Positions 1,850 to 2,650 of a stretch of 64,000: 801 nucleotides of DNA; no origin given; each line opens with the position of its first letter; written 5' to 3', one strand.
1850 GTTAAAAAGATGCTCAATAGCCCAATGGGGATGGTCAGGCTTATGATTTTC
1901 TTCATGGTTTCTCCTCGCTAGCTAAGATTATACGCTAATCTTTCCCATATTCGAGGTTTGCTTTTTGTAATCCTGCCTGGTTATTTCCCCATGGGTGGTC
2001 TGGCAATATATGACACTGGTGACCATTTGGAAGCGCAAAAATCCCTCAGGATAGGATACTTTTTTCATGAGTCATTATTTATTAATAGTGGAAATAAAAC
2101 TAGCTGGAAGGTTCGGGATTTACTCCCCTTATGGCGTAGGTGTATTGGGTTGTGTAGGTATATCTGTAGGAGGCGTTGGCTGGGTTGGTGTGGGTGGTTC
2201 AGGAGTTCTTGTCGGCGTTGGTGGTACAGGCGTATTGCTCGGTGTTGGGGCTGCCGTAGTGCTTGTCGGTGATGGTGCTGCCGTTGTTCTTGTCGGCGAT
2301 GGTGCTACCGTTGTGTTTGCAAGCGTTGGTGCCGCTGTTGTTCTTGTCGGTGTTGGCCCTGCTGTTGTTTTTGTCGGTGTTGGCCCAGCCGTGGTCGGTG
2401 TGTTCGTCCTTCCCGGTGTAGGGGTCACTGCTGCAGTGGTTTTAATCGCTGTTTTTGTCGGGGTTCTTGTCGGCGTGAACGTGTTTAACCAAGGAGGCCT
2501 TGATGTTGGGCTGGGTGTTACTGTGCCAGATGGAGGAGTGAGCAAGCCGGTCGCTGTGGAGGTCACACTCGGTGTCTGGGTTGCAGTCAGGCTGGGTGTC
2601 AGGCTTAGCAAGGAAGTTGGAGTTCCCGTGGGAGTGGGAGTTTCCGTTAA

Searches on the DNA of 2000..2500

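Call 44: search_rna_families(source=window, start=2000, end=2500, threshold=evalue, max_evalue=1)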
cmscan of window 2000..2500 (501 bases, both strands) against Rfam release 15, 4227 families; matches with E-value up to 1: 0.
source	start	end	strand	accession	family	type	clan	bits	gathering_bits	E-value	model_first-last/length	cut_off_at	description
